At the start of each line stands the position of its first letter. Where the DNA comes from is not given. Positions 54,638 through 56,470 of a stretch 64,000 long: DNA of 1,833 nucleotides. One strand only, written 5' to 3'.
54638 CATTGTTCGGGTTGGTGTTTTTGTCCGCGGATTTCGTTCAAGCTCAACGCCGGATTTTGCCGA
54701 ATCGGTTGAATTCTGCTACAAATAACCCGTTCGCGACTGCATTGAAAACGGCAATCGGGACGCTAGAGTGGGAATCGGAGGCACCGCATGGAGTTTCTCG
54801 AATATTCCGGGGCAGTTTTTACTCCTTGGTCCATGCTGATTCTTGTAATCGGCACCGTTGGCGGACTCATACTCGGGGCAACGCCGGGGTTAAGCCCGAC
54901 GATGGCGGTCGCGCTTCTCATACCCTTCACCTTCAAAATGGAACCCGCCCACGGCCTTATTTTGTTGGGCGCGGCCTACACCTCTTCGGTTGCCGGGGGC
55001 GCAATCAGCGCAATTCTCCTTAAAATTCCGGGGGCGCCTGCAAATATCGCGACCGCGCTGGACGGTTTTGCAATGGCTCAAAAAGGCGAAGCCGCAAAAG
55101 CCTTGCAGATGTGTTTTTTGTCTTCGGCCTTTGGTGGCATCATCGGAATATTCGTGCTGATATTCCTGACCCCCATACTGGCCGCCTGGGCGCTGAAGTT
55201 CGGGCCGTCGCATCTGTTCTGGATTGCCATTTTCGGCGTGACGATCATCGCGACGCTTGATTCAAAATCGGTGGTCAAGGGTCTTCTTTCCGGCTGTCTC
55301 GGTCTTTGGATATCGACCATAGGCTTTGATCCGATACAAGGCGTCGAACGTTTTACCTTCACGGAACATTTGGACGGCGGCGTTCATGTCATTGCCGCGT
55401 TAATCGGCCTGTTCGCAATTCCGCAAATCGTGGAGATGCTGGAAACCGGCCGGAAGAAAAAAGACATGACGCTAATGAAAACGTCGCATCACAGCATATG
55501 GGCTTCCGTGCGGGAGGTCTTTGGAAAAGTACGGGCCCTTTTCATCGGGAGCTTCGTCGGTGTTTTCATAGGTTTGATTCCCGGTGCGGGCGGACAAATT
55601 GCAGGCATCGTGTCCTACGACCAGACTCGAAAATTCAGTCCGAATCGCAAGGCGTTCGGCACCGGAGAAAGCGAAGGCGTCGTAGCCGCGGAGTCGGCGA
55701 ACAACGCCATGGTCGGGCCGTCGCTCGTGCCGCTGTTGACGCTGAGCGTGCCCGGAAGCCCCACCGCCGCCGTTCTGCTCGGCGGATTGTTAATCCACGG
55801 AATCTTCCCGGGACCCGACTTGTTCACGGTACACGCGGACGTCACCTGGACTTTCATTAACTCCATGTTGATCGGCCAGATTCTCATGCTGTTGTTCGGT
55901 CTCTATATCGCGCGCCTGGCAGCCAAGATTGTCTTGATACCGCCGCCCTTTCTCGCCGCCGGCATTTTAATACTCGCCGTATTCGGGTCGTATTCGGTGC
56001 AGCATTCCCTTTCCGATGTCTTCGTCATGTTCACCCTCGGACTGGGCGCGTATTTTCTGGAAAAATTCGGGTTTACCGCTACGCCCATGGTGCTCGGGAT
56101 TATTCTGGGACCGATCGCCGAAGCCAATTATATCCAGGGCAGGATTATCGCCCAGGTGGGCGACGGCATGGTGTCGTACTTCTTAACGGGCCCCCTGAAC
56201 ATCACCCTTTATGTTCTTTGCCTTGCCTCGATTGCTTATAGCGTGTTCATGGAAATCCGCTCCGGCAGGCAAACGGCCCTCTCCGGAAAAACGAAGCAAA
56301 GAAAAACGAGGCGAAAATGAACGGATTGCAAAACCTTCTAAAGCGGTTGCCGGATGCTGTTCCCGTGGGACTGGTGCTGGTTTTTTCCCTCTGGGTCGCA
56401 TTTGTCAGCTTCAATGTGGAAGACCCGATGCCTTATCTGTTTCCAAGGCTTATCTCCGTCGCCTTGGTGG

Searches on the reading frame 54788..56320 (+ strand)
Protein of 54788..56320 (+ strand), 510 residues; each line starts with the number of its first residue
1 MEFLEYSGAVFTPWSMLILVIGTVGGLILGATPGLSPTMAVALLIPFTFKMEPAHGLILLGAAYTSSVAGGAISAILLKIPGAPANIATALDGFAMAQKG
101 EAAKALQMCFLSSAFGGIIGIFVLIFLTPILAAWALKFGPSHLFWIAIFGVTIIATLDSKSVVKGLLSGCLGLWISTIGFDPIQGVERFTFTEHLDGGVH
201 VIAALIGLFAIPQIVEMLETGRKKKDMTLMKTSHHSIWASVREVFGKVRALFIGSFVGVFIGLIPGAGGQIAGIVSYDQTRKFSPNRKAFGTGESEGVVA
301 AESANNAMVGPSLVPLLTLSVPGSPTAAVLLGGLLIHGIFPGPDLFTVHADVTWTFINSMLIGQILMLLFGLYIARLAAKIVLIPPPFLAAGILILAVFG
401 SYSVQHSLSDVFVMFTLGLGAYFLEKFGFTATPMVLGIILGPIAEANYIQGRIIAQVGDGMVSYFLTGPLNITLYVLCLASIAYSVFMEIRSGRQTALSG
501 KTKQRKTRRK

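Call 14: search_protein_families(library=pfam, proteins=[window:54788-56320:+])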
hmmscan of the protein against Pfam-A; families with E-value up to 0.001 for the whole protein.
window:54788-56320:+ (510 aa): 1 family
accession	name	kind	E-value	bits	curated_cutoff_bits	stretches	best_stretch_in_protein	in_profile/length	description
PF01970.21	TctA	-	3.2e-137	458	28.9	1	17-436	2-423/423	Tripartite tricarboxylate transporter TctA family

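Call 18: find_encoding_contigs(protein=window:54788-56320:+, flank=10000, max_places=10)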
Protein window:54788-56320:+ (510 aa): no gene with exactly this product is on record in the collection.

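Call 21: find_homologous_proteins(query=window:54788-56320:+, max_evalue=1e-50)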
Query window:54788-56320:+ (510 aa): 6076 proteins with E <= 1e-50 among 8000 candidates; the best 120 are listed.
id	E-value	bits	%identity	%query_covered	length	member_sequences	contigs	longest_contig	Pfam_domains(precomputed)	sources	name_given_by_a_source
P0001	0.0e+0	1096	100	100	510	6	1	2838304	PF01970.22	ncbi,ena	-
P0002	0.0e+0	1026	93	100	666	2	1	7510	PF01970.22,PF07331.17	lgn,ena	-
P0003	1.7e-274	929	86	98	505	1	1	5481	PF01970.22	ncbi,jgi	-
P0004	3.1e-274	928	86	98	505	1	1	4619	PF01970.22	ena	-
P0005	6.8e-272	921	85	97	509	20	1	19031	PF01970.22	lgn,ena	-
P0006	9.4e-263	890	82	98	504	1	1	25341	PF01970.22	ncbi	-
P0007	2.5e-257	873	81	98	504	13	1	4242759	PF01970.22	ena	-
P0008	6.8e-255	865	81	97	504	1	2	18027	PF01970.22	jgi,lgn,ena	-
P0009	8.4e-254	861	80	97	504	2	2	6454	PF01970.22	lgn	-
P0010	2.8e-253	859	80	97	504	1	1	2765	PF01970.22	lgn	-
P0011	1.4e-252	857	80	98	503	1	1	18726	PF01970.22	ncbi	-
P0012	5.6e-251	852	80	97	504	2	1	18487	PF01970.22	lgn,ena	-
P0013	7.7e-251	851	78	98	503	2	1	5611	PF01970.22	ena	-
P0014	1.3e-249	847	78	98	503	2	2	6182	PF01970.22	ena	-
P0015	2.8e-249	846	78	99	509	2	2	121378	PF01970.22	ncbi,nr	ncbi:MAG: tripartite tricarboxylate transporter permease [Hyphomicrobiales bacterium]|nr:tripartite 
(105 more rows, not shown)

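Call 22: find_encoding_contigs(protein=P0001, flank=10000, max_places=10)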
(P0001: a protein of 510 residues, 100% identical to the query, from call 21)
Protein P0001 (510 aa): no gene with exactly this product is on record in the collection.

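Call 23: find_encoding_contigs(protein=P0002, flank=10000, max_places=10)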
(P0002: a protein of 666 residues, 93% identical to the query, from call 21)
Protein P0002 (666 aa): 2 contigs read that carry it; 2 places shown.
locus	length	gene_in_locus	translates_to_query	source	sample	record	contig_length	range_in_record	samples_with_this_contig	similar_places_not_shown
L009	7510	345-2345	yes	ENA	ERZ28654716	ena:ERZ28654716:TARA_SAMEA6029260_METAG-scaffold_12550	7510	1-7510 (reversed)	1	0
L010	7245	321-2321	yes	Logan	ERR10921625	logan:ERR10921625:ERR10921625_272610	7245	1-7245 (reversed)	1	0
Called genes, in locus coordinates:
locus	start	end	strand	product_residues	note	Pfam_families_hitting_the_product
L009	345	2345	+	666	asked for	PF01970:TctA, PF07331:TctB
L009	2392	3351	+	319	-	PF03401:TctC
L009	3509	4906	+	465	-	PF00171:Aldedh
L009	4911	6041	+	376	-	PF08442:ATP-grasp_2, PF13549:ATP-grasp_5, PF24948:Citrate_synth_N, PF00549:Ligase_CoA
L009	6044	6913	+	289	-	PF02629:CoA_binding, PF13380:CoA_binding_2 (weak), PF00549:Ligase_CoA, PF13607:Succ_CoA_lig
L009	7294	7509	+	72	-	?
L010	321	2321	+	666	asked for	PF01970:TctA, PF07331:TctB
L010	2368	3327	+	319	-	PF03401:TctC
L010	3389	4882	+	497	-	PF00171:Aldedh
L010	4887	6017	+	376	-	PF08442:ATP-grasp_2, PF13549:ATP-grasp_5, PF24948:Citrate_synth_N, PF00549:Ligase_CoA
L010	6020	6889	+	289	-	PF02629:CoA_binding, PF13380:CoA_binding_2 (weak), PF00549:Ligase_CoA, PF13607:Succ_CoA_lig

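Call 25: list_cluster_members(proteins=[P0001])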
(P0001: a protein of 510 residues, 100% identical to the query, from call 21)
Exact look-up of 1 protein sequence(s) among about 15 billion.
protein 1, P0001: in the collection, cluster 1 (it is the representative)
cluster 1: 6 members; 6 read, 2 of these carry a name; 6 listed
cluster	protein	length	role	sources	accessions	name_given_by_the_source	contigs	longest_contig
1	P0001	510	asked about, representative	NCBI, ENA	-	-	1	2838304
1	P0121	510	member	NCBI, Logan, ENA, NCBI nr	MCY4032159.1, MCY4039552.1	MAG: tripartite tricarboxylate transporter permease [Hyphomicrobiales bacterium] | tripartite tricarboxylate transporter permease [Hyphomicrobiales bacterium]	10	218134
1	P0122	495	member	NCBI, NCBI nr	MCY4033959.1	MAG: tripartite tricarboxylate transporter permease [Hyphomicrobiales bacterium] | tripartite tricarboxylate transporter permease [Hyphomicrobiales bacterium]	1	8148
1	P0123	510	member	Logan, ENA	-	-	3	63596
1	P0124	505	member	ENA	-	-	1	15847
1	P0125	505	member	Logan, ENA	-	-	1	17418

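Call 26: find_encoding_contigs(protein=P0121, flank=10000, max_places=10)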
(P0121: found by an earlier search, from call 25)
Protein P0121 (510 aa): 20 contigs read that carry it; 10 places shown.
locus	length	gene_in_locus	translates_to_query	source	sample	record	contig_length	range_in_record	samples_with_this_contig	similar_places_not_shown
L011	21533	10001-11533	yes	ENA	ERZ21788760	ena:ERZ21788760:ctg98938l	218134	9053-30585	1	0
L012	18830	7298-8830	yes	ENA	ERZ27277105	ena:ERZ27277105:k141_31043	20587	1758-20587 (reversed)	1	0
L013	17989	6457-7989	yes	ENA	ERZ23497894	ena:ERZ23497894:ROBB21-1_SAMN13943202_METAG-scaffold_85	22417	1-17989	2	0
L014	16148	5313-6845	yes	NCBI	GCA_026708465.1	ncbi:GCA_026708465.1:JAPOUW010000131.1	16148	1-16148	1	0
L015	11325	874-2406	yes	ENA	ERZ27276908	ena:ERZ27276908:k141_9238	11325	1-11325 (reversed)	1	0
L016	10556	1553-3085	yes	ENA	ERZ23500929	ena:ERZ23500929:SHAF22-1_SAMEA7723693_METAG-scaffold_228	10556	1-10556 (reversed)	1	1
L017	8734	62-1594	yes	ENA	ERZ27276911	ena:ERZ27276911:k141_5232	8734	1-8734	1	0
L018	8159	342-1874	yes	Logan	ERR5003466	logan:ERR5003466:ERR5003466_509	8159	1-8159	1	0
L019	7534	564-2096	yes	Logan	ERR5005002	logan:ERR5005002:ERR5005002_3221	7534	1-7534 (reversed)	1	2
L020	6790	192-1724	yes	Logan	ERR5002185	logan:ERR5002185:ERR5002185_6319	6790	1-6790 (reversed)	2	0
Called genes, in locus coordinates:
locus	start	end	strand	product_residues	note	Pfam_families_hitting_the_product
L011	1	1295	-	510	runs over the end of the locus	PF03109:ABC1, PF01163:RIO1 (faint), PF27536:UbiB_helical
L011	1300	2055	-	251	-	PF01209:Ubie_methyltran, PF13489:Methyltransf_23 (faint), PF13649:Methyltransf_25, PF13847:Methyltransf_31, PF08241:Methyltransf_11, PF08242:Methyltransf_12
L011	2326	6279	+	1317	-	-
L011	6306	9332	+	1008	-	PF00082:Peptidase_S8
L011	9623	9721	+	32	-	-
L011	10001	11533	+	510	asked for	PF01970:TctA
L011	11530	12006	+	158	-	PF07331:TctB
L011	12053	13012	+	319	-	PF03401:TctC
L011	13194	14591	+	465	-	PF00171:Aldedh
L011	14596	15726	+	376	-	PF08442:ATP-grasp_2, PF13549:ATP-grasp_5, PF24948:Citrate_synth_N, PF00549:Ligase_CoA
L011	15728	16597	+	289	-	PF02629:CoA_binding, PF13380:CoA_binding_2 (weak), PF00549:Ligase_CoA, PF13607:Succ_CoA_lig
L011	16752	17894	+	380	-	PF13776:DUF4172, PF02661:Fic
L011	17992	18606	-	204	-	-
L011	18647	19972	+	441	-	PF13609:Porin_4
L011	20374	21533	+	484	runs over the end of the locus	PF13609:Porin_4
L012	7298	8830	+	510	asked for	PF01970:TctA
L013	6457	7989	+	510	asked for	PF01970:TctA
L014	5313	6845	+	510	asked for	PF01970:TctA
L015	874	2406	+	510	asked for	PF01970:TctA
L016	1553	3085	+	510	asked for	PF01970:TctA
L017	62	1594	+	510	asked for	PF01970:TctA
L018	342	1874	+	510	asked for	PF01970:TctA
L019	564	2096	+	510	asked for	PF01970:TctA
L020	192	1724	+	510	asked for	PF01970:TctA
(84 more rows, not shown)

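Call 31: find_encoding_contigs(protein=P0007, flank=10000, max_places=4)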
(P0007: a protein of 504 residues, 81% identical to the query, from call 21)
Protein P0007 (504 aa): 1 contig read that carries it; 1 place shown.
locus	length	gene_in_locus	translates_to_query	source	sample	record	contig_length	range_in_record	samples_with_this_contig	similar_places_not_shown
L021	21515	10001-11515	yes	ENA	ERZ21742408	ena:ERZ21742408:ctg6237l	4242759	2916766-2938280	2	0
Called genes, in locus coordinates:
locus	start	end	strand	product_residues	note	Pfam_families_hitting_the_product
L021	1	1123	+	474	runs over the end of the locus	-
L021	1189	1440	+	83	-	-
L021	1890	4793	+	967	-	PF02384:N6_Mtase (faint), PF20473:MmeI_Mtase, PF07669:Eco57I, PF20473:MmeI_Mtase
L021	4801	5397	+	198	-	PF20466:MmeI_TRD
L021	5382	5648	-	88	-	-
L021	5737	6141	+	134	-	-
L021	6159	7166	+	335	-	-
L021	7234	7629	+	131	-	-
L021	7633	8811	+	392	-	PF04326:SLFN_AlbA_2 (weak)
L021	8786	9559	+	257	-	PF01047:MarR (faint), PF09339:HTH_IclR, PF12802:MarR_2 (weak), PF01614:IclR_C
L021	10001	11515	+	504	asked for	PF01970:TctA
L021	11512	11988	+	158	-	PF07331:TctB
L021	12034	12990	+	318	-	PF03401:TctC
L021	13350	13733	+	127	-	PF00171:Aldedh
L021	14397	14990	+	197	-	PF14236:DruA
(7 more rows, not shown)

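Call 32: find_encoding_contigs(protein=P0005, flank=10000, max_places=4)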
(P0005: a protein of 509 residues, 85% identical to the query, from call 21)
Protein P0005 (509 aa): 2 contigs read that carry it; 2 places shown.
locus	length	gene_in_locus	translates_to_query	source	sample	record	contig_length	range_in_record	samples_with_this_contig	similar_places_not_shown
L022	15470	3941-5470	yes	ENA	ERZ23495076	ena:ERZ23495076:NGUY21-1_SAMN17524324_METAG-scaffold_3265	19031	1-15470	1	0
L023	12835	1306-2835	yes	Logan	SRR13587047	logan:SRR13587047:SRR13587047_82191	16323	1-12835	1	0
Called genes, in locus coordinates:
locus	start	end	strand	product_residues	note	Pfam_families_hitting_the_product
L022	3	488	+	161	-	?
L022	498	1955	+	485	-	PF06808:DctM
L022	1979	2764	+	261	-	PF09339:HTH_IclR (faint), PF01614:IclR_C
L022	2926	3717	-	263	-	PF25213:HVO_A0261_N (faint), PF09339:HTH_IclR, PF12802:MarR_2 (weak), PF13412:HTH_24 (weak), PF01614:IclR_C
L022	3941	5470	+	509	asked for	PF01970:TctA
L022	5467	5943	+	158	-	PF07331:TctB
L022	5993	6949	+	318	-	PF03401:TctC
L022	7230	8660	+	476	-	PF00171:Aldedh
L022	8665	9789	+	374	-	PF08442:ATP-grasp_2, PF13549:ATP-grasp_5, PF24948:Citrate_synth_N, PF00549:Ligase_CoA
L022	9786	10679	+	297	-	PF02629:CoA_binding, PF13380:CoA_binding_2 (weak), PF13607:Succ_CoA_lig, PF00549:Ligase_CoA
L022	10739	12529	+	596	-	PF02776:TPP_enzyme_N, PF00205:TPP_enzyme_M, PF02775:TPP_enzyme_C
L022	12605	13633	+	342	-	PF01515:PTA_PTB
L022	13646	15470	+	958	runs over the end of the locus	PF04879:Molybdop_Fe4S4, PF00384:Molybdopterin, PF01568:Molydop_binding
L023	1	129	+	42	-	?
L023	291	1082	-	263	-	PF25213:HVO_A0261_N (faint), PF09339:HTH_IclR, PF12802:MarR_2 (weak), PF13412:HTH_24 (weak), PF01614:IclR_C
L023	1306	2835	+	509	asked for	PF01970:TctA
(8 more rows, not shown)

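Call 46: find_homologous_proteins(query=L011:18647-19972:+, max_evalue=1e-20)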
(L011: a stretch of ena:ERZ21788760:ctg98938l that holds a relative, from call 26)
Query L011:18647-19972:+ (441 aa): 591 proteins with E <= 1e-20 among 8000 candidates; the best 120 are listed.
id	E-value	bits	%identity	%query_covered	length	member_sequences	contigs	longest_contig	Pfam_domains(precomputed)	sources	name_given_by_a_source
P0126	1.1e-285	966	100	100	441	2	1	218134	PF13609.13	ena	-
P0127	1.2e-251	854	91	100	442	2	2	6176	PF13609.13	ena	-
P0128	9.6e-247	838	90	100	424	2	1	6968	PF13609.13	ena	-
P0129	4.6e-204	697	76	100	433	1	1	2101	PF13609.13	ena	-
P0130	2.4e-200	685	74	100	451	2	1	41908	PF13609.13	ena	-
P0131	2.8e-184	632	85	81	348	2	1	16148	PF13609.13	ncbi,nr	ncbi:MAG: porin, partial [Hyphomicrobiales bacterium]|nr:porin [Hyphomicrobiales bacterium]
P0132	2.1e-166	573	63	100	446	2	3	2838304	PF13609.13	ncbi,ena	-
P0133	1.7e-144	501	56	100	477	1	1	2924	PF13609.13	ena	-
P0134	5.3e-144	499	55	100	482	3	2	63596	PF13609.13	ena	-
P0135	2.0e-143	497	55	100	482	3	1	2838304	PF13609.13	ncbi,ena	-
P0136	4.1e-140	486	53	100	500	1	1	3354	PF13609.13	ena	-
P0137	7.3e-133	462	56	100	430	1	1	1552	PF13609.13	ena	-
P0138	8.7e-133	462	59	91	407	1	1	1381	PF13609.13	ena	-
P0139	4.1e-130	453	55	100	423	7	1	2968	PF13609.13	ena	-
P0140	1.0e-128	449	55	100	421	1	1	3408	PF13609.13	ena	-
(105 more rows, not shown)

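Call 47: find_encoding_contigs(protein=P0130, flank=10000, max_places=4)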
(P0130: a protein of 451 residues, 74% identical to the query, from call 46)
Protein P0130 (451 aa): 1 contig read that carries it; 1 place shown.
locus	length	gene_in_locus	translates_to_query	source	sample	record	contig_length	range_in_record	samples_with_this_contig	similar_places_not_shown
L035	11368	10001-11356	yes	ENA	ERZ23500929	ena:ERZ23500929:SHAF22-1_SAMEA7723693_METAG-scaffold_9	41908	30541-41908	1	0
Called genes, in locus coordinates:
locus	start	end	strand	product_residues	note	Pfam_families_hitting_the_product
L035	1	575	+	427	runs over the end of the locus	PF07969:Amidohydro_3 (faint), PF01979:Amidohydro_1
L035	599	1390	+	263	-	PF20434:BD-FAE, PF07859:Abhydrolase_3, PF12697:Abhydrolase_6 (faint), PF12146:Hydrolase_4 (weak)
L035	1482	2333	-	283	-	PF01261:AP_endonuc_2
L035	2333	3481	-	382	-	PF06187:DUF993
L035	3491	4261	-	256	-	PF00106:adh_short, PF08659:KR, PF13561:adh_short_C2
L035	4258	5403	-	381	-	PF02771:Acyl-CoA_dh_N, PF02770:Acyl-CoA_dh_M, PF00441:Acyl-CoA_dh_1, PF22924:ACOX_C_alpha1 (faint), PF08028:Acyl-CoA_dh_2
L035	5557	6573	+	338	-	PF00248:Aldo_ket_red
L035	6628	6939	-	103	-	PF07876:Dabb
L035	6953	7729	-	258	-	PF00378:ECH_1, PF16113:ECH_2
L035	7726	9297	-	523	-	PF01144:CoA_trans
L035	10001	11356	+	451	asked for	PF13609:Porin_4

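Call 48: find_encoding_contigs(protein=P0132, flank=10000, max_places=4)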
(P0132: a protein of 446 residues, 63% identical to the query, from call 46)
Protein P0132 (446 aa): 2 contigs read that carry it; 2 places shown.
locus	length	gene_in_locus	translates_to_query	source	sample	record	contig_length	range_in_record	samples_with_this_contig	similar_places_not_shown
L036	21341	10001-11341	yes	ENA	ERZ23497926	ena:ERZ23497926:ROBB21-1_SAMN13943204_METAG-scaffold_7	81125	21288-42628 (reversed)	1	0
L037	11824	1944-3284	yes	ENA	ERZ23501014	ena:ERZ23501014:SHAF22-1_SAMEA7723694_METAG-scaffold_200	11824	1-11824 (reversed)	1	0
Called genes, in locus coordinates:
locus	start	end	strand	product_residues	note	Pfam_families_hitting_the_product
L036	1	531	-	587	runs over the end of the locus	PF03485:Arg_tRNA_synt_N, PF00750:tRNA-synt_1d, PF00133:tRNA-synt_1 (faint), PF01406:tRNA-synt_1e (faint), PF09334:tRNA-synt_1g (faint), PF05746:DALR_1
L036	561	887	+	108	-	PF01521:Fe-S_biosyn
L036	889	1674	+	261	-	PF03372:Exo_endo_phos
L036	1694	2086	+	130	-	PF04828:GFA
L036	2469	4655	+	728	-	PF10150:RNase_E_G, PF20833:RNase_E_G_Thio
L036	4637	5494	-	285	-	PF12849:PBP_like_2, PF13531:SBP_bac_11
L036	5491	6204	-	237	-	-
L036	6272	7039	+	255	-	PF02463:SMC_N (faint), PF00005:ABC_tran, PF13304:AAA_21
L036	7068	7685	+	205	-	PF03737:RraA-like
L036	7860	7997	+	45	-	-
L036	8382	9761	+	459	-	PF13609:Porin_4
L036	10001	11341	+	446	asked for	PF13609:Porin_4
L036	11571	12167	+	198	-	PF01810:LysE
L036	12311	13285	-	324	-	-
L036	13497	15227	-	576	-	PF11924:IAT_beta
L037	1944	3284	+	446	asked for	PF13609:Porin_4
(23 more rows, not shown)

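Call 52: find_encoding_contigs(protein=P0127, flank=10000, max_places=6)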
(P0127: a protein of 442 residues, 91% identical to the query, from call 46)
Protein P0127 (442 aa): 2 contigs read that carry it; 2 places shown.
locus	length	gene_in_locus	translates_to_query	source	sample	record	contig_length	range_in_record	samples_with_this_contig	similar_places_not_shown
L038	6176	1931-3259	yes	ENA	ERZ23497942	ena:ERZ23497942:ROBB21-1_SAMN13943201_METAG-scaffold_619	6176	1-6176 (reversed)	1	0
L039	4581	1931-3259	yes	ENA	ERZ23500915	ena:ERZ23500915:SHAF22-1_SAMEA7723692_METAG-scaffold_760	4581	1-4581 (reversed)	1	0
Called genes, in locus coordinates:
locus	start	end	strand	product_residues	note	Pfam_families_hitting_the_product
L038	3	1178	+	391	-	?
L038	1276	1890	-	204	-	-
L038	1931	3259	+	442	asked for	PF13609:Porin_4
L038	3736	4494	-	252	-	-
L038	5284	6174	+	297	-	?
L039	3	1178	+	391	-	?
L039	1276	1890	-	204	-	-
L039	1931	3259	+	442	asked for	PF13609:Porin_4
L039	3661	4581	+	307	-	PF13609:Porin_4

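Call 53: find_encoding_contigs(protein=P0128, flank=10000, max_places=6)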
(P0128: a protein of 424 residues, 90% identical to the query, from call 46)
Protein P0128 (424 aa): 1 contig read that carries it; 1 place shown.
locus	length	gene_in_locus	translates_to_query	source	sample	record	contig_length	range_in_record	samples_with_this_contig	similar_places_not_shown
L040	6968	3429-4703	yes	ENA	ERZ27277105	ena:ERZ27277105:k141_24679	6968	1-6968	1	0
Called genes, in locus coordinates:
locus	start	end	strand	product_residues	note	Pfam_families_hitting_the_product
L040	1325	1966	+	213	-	-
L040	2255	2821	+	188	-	PF13505:OMP_b-brl, PF01389:OmpA_membrane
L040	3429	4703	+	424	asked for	PF13609:Porin_4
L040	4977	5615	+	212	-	PF20987:I-TevI_DNA-bd (weak), PF00126:HTH_1 (faint), PF07453:NUMOD1 (faint), PF18024:HTH_50 (faint), PF22083:I-HmuI_NUMOD-like (faint), PF01498:HTH_Tnp_Tc3_2 (faint), PF02954:HTH_8 (faint), PF13556:HTH_30 (faint)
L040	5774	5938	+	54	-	-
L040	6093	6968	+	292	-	?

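Call 58: find_homologous_proteins(query=L040:2255-2821:+, max_evalue=1e-10)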
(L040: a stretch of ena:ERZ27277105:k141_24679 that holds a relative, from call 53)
Query L040:2255-2821:+ (188 aa): 9 proteins with E <= 1e-10 among 364 candidates.
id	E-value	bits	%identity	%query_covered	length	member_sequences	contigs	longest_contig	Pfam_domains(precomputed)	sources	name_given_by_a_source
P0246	2.7e-118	411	100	100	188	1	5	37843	PF13505.13,PF01389.24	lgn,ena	-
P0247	1.6e-84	300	74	100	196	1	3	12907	PF13505.13,PF01389.24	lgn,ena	-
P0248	1.9e-82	294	74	100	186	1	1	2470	PF13505.13,PF01389.24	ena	-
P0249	2.5e-76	274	67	100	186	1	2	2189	PF13505.13,PF01389.24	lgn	-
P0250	1.6e-75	271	66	99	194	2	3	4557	PF13505.13,PF01389.24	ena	-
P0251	4.4e-74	266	66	100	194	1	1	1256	PF13505.13,PF01389.24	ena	-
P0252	1.6e-72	261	64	99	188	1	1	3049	PF13505.13,PF01389.24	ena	-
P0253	8.5e-72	259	67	99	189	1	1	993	PF13505.13,PF01389.24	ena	-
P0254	5.7e-70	253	65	99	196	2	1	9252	PF13505.13,PF01389.24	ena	-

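Call 59: find_encoding_contigs(protein=P0246, flank=10000, max_places=10)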
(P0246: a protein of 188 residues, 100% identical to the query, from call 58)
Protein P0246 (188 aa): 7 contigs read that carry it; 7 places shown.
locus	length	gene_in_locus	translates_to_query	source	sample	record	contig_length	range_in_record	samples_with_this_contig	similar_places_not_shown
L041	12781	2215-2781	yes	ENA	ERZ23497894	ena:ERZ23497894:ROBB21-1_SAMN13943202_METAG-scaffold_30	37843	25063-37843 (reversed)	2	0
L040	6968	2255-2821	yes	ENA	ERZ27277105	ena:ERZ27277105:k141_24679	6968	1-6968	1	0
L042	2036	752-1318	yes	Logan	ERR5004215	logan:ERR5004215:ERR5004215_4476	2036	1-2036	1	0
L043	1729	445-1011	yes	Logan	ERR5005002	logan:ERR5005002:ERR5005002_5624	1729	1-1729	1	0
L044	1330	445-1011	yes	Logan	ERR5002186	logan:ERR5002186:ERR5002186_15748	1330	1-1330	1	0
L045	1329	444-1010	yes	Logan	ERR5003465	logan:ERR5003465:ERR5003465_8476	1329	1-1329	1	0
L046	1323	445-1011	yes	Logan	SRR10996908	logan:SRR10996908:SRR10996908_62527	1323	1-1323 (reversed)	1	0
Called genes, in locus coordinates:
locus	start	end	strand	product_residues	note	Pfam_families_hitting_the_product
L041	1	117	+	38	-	?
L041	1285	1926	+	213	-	-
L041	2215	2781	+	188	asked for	PF13505:OMP_b-brl, PF01389:OmpA_membrane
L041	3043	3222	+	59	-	-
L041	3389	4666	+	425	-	PF13609:Porin_4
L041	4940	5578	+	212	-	PF20987:I-TevI_DNA-bd (weak), PF00126:HTH_1 (faint), PF07453:NUMOD1 (faint), PF18024:HTH_50 (faint), PF22083:I-HmuI_NUMOD-like (faint), PF01498:HTH_Tnp_Tc3_2 (faint), PF02954:HTH_8 (faint), PF13556:HTH_30 (faint)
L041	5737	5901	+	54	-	-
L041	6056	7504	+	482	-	PF13609:Porin_4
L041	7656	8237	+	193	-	PF20987:I-TevI_DNA-bd (faint)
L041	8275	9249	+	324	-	PF01073:3Beta_HSD, PF01370:Epimerase, PF02719:Polysacc_synt_2, PF04321:RmlD_sub_bind, PF07993:NAD_binding_4 (faint), PF08659:KR (weak), PF16363:GDP_Man_Dehyd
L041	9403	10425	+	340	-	PF20706:GT4-conflict (weak), PF00534:Glycos_transf_1, PF13692:Glyco_trans_1_4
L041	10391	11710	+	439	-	PF04932:Wzy_C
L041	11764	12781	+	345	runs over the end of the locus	PF13439:Glyco_transf_4, PF13579:Glyco_trans_4_4 (faint), PF20706:GT4-conflict, PF00534:Glycos_transf_1, PF13692:Glyco_trans_1_4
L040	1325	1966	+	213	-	-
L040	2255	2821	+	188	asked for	PF13505:OMP_b-brl, PF01389:OmpA_membrane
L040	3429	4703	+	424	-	PF13609:Porin_4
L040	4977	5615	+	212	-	PF20987:I-TevI_DNA-bd (weak), PF00126:HTH_1 (faint), PF07453:NUMOD1 (faint), PF18024:HTH_50 (faint), PF22083:I-HmuI_NUMOD-like (faint), PF01498:HTH_Tnp_Tc3_2 (faint), PF02954:HTH_8 (faint), PF13556:HTH_30 (faint)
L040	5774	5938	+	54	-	-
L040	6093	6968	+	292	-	?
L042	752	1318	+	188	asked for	PF13505:OMP_b-brl, PF01389:OmpA_membrane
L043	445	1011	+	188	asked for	PF13505:OMP_b-brl, PF01389:OmpA_membrane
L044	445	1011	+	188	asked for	PF13505:OMP_b-brl, PF01389:OmpA_membrane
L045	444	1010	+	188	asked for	PF13505:OMP_b-brl, PF01389:OmpA_membrane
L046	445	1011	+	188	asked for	PF13505:OMP_b-brl, PF01389:OmpA_membrane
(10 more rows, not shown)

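Call 83: search_protein_families(library=ncbifam, proteins=[L040:1325-1966:+], max_evalue=0.1)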
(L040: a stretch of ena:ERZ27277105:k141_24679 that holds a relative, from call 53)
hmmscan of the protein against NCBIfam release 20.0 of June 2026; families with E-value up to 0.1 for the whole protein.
L040:1325-1966:+ (213 aa): 0 families
